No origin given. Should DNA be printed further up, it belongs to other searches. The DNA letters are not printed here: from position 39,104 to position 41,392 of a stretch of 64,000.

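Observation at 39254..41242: Apparent GlmM::GlmU-acetyltransferase fusion lacking the uridylyltransferase domain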

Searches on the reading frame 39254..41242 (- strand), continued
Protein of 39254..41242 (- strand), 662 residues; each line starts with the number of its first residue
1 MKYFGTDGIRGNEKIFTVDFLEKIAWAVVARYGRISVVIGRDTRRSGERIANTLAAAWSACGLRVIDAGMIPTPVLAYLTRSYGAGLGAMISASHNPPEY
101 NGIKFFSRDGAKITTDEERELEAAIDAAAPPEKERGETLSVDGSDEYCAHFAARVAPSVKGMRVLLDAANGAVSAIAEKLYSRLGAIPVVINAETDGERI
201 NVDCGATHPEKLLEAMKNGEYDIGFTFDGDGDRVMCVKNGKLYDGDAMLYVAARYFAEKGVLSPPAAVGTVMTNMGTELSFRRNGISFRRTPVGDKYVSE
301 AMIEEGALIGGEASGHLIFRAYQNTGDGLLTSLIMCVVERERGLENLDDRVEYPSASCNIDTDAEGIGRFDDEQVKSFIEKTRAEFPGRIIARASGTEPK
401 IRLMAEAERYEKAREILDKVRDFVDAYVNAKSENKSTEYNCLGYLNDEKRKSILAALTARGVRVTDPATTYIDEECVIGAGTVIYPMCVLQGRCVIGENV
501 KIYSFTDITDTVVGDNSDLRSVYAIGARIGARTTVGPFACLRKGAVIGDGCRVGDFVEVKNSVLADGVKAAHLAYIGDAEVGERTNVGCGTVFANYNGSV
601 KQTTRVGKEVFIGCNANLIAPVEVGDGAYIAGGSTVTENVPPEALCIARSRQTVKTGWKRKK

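Call 51: predict_structure(alignment_id=A1)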
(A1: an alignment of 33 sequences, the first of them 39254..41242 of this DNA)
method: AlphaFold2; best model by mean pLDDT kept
length: 662 residues; sequences in the alignment: 33
mean_pLDDT: 84.7   pTM: 0.64
mean pLDDT of the five models: 84.7, 81.3, 80.8, 78.7, 75.7
residues with pLDDT >= 90: 321; 70-90: 259; 50-70: 58; < 50: 24
segments of 3 or more residues with pLDDT < 50: 432-445, 460-462
pLDDT, mean of each block of 10 residues (from residue 1): 78 86 96 96 87 96 96 94 95 66 91 90 92 93 87 82 95 92 94 86 84 92 94 93 95 95 92 93 94 88 93 93 88 96 93 87 87 92 90 80 88 87 88 37 49 59 49 60 80 83 87 92 91 92 87 89 87 80 85 73 84 78 82 61 70 69 49
secondary structure, 60 per line:
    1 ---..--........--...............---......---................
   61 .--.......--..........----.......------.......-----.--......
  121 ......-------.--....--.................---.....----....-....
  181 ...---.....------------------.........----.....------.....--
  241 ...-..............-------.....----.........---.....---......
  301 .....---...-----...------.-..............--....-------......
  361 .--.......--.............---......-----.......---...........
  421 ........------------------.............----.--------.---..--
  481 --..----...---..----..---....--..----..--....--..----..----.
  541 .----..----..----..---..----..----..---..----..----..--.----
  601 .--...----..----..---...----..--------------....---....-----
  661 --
elements in order: E8-12 H18-32 E36-41 H45-60 E64-70 H73-82 E87-93 E100-106 H115-126 E137-140 H143-159 E163-167 H172-175 H177-183 E187-191 H210-218 E223-227 E234-238 E241-243 H245-258 E266-270 H275-283 E287-291 H295-305 E309-311 E317-319 H328-341 H344-347 E355-361 H364-370 H373-385 E389-394 E400-406 H410-428 H447-459 E489-491 E506-509 E522-525 E604-606 E622-624 E645-648 E652-655

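Call 64: find_homologous_proteins(query=P0351, max_evalue=1e-30)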
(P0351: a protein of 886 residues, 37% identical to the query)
Query P0351 (886 aa): 1474 proteins with E <= 1e-30 among 8000 candidates; the best 120 are listed.
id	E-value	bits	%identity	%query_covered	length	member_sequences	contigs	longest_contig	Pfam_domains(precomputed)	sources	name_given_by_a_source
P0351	0.0e+0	1941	100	100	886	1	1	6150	PF02878.23,PF00483.30,PF00408.27,PF01128.26,PF00132.31,PF25087.2,PF25084.2,PF24894.2,PF02879.23,PF02880.23,PF12804.14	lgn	-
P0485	8.8e-244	830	47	100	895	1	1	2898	PF02878.23,PF00483.30,PF00408.27,PF01128.26,PF00132.31,PF25087.2,PF25084.2,PF02879.23,PF02880.23,PF12804.14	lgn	-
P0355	4.3e-145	503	42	50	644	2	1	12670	PF02878.23,PF14602.13,PF00132.31,PF25087.2,PF25084.2,PF24894.2,PF02879.23,PF02880.23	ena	-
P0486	3.4e-139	484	39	49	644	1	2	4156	PF02878.23,PF14602.13,PF00132.31,PF25087.2,PF25084.2,PF02879.23,PF02880.23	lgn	-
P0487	2.9e-136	474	41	50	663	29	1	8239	PF02878.23,PF00132.31,PF25087.2,PF25084.2,PF24894.2,PF02879.23,PF02880.23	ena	-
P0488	1.7e-132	461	39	49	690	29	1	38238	PF02878.23,PF00408.27,PF14602.13,PF00132.31,PF25087.2,PF25084.2,PF02879.23,PF02880.23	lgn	-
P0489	2.3e-132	461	39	49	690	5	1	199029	PF02878.23,PF00408.27,PF14602.13,PF00132.31,PF25087.2,PF25084.2,PF02879.23,PF02880.23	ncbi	-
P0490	4.3e-130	453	43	47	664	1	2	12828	PF02878.23,PF00408.27,PF00132.31,PF25087.2,PF25084.2,PF02879.23,PF02880.23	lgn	-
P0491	2.5e-129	451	40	47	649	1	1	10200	PF02878.23,PF00408.27,PF14602.13,PF00132.31,PF25087.2,PF25084.2,PF02879.23,PF02880.23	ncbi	-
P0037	3.3e-129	451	41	47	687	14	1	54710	PF02878.23,PF00408.27,PF14602.13,PF00132.31,PF25087.2,PF25084.2,PF02879.23,PF02880.23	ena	-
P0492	3.4e-129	450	39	49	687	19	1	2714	PF02878.23,PF00408.27,PF00132.31,PF25087.2,PF25084.2,PF02879.23,PF02880.23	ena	-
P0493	4.9e-128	447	38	49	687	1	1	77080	PF02878.23,PF00408.27,PF14602.13,PF00132.31,PF25087.2,PF25084.2,PF02879.23,PF02880.23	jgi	-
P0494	5.0e-128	447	39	49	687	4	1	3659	PF02878.23,PF00408.27,PF14602.13,PF00132.31,PF25087.2,PF25084.2,PF02879.23,PF02880.23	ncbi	ncbi:MAG: phosphoglucosamine mutase [Clostridia bacterium]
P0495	3.7e-127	444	37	49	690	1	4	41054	PF02878.23,PF00408.27,PF14602.13,PF00132.31,PF25087.2,PF25084.2,PF02879.23,PF02880.23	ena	-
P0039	1.3e-126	442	39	49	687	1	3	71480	PF02878.23,PF00408.27,PF00132.31,PF25087.2,PF25084.2,PF02879.23,PF02880.23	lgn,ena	-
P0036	3.6e-126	440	39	49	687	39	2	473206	PF02878.23,PF00408.27,PF14602.13,PF00132.31,PF25087.2,PF25084.2,PF02879.23,PF02880.23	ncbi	-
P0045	1.7e-116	408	38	49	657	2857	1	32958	PF02878.23,PF00408.27,PF00132.31,PF25087.2,PF25084.2,PF02879.23,PF02880.23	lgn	-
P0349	2.5e-109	385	35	47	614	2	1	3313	PF02878.23,PF00408.27,PF14602.13,PF00132.31,PF25087.2,PF25084.2,PF24894.2,PF02879.23,PF02880.23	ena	-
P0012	5.7e-102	360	32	48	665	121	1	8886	PF02878.23,PF00408.27,PF00132.31,PF25087.2,PF25084.2,PF02879.23,PF02880.23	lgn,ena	-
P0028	6.8e-99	350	32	49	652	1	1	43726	PF02878.23,PF00408.27,PF00132.31,PF25087.2,PF25084.2,PF02879.23,PF02880.23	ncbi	-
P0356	2.9e-96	342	34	48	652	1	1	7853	PF02878.23,PF00408.27,PF00132.31,PF25087.2,PF25084.2,PF24894.2,PF02879.23,PF02880.23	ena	-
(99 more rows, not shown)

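Call 69: find_encoding_contigs(protein=P0012, flank=4000, max_places=1)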
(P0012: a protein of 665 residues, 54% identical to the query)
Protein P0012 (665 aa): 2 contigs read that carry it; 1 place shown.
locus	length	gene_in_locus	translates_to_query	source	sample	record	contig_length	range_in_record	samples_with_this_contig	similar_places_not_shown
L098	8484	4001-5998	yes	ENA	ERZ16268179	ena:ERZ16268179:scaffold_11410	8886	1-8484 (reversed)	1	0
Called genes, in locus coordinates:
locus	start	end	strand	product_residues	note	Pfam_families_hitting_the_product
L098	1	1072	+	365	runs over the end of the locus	PF00712:DNA_pol3_beta, PF02767:DNA_pol3_beta_2, PF02768:DNA_pol3_beta_3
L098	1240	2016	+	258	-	PF02585:PIG-L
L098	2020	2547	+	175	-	-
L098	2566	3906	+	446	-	PF01262:AlaDh_PNT_C (faint), PF01266:DAO (faint), PF03486:HI0933_like (faint), PF07992:Pyr_redox_2, PF13450:NAD_binding_8 (faint), PF13738:Pyr_redox_3, PF00070:Pyr_redox, PF02852:Pyr_redox_dim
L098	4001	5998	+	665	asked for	PF02878:PGM_PMM_I, PF02879:PGM_PMM_II, PF02880:PGM_PMM_III, PF00408:PGM_PMM_IV (weak), PF25084:LbH_EIF2B (faint), PF25087:GMPPB_C (faint), PF00132:Hexapep (weak)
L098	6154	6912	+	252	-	PF18998:Flg_new_2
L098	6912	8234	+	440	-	PF09479:Flg_new (faint)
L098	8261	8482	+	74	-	?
